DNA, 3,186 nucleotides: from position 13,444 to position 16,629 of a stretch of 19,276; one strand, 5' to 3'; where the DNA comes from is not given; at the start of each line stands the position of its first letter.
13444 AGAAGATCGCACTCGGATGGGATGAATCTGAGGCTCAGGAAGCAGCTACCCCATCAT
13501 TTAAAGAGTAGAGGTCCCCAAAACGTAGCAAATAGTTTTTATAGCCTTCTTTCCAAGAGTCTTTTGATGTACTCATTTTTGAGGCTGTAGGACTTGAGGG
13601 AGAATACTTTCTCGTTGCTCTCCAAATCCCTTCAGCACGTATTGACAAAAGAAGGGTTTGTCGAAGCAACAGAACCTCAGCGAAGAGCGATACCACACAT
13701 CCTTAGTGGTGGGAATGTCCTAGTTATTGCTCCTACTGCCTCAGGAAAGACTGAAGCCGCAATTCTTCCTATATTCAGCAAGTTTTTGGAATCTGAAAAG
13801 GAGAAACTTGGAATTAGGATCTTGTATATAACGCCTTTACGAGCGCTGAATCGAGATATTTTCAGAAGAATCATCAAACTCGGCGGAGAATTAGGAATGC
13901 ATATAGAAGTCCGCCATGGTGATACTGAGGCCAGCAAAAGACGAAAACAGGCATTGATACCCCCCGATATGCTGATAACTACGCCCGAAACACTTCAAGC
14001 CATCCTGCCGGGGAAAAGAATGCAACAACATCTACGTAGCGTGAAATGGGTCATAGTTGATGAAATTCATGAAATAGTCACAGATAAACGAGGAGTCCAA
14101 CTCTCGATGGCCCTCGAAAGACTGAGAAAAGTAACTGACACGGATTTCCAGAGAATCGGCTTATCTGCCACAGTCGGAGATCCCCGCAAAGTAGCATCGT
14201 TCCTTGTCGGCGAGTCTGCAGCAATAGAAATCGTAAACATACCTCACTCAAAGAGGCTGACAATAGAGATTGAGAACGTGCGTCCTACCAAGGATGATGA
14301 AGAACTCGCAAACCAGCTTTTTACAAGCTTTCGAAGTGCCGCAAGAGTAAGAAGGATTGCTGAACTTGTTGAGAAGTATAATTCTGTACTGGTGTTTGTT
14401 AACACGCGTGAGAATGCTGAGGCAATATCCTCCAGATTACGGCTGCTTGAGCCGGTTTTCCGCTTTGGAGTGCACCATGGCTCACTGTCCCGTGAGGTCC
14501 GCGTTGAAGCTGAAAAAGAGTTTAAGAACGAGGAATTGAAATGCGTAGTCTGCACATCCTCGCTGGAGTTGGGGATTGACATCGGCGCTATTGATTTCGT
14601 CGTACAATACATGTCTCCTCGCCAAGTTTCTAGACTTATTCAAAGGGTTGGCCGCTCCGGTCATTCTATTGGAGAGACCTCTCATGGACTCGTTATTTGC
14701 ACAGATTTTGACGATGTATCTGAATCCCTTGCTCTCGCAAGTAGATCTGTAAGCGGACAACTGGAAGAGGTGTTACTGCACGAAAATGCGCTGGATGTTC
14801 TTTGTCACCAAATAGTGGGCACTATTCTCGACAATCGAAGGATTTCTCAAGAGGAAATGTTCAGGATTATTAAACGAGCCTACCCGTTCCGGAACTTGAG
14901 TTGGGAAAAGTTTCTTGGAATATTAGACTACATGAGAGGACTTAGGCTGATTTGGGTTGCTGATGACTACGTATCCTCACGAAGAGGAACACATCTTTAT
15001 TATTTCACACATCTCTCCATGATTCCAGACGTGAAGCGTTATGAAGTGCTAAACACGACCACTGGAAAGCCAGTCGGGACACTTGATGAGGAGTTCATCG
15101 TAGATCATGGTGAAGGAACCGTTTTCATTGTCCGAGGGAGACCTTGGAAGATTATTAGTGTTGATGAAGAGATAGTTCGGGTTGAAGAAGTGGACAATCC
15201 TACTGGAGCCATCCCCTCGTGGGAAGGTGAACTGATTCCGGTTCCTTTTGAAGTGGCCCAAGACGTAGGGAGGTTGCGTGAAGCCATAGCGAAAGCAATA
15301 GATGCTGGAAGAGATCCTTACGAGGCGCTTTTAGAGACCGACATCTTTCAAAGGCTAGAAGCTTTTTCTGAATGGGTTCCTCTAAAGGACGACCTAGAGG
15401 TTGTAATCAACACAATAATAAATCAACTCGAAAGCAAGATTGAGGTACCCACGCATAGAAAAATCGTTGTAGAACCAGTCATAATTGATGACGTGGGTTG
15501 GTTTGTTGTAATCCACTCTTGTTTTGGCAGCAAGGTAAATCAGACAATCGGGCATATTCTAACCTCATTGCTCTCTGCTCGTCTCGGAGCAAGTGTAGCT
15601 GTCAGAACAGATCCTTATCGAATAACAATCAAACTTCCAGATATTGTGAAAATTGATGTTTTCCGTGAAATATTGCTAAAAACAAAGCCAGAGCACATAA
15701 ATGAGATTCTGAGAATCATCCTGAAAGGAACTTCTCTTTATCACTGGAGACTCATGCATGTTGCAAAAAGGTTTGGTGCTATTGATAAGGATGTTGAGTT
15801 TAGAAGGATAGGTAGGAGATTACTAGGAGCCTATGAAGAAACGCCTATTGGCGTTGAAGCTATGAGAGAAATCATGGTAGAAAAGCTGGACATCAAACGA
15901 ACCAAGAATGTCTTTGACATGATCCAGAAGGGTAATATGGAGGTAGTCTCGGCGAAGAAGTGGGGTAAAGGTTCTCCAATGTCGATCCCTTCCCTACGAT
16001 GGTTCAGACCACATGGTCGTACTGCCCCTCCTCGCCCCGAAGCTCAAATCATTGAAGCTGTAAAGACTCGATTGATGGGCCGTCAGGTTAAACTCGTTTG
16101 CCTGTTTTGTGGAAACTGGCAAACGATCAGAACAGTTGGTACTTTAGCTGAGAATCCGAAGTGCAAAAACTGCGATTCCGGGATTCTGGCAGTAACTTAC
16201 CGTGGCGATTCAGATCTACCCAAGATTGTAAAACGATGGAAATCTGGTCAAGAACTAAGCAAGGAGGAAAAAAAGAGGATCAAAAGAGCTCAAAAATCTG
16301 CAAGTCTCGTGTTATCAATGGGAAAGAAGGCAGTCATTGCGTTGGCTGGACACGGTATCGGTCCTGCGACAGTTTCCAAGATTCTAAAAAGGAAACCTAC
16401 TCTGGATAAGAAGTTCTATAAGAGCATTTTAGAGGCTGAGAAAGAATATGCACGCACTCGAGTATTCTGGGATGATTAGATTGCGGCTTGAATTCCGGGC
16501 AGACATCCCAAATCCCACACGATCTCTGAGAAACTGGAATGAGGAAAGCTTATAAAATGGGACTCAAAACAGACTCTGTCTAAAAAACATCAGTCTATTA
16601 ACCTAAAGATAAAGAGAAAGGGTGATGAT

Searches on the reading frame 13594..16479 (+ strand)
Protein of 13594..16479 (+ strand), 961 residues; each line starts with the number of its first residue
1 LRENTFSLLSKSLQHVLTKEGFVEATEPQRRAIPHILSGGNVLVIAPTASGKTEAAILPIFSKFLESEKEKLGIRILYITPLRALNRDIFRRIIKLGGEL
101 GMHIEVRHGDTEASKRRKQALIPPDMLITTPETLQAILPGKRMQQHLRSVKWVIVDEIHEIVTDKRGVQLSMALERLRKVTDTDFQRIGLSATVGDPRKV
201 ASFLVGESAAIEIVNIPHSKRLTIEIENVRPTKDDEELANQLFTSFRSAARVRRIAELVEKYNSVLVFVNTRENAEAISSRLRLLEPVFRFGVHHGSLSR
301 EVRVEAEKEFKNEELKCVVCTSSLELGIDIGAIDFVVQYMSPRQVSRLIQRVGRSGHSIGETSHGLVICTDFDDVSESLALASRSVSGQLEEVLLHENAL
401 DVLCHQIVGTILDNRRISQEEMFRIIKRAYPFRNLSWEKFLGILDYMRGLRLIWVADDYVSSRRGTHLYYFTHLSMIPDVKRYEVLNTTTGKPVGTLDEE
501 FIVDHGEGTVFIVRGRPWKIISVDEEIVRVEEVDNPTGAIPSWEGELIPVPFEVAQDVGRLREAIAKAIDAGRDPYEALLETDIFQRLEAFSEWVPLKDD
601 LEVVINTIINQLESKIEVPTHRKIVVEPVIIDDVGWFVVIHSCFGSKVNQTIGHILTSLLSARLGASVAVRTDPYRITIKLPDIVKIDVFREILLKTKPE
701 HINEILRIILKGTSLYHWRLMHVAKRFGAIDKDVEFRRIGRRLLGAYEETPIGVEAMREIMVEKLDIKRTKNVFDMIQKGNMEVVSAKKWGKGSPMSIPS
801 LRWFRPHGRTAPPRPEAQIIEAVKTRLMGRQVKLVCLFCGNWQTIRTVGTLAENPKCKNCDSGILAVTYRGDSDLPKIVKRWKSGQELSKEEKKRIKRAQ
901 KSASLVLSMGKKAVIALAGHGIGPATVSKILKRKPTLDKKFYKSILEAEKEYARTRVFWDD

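Call 4: search_protein_families(library=pfam, proteins=[window:13594-16479:+], max_evalue=0.001)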
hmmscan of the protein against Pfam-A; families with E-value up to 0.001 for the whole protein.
window:13594-16479:+ (961 aa): 6 families
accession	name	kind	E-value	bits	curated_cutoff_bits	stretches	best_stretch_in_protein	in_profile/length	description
PF00270.35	DEAD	-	7.2e-39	133.6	26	1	26-195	1-161/167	DEAD/DEAH box helicase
PF08494.16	DEAD_assoc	-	2.7e-33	115.8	23.5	1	618-796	1-190/191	DEAD/H associated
PF00271.37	Helicase_C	-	2.9e-21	76.2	23.5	1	254-356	5-107/110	Helicase conserved C-terminal domain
PF19306.5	WH_Lhr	-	9.8e-17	61.3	27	1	387-535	5-163/168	Large helicase-related protein, winged helix domain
PF04851.21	ResIII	-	3.8e-07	30.6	22.5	1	28-194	7-162/164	Type III restriction enzyme, res subunit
PF22590.2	Cas3-like_C_2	-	8.3e-05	23.3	27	1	263-354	3-100/106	CRISPR-associated nuclease/helicase Cas3, C-terminal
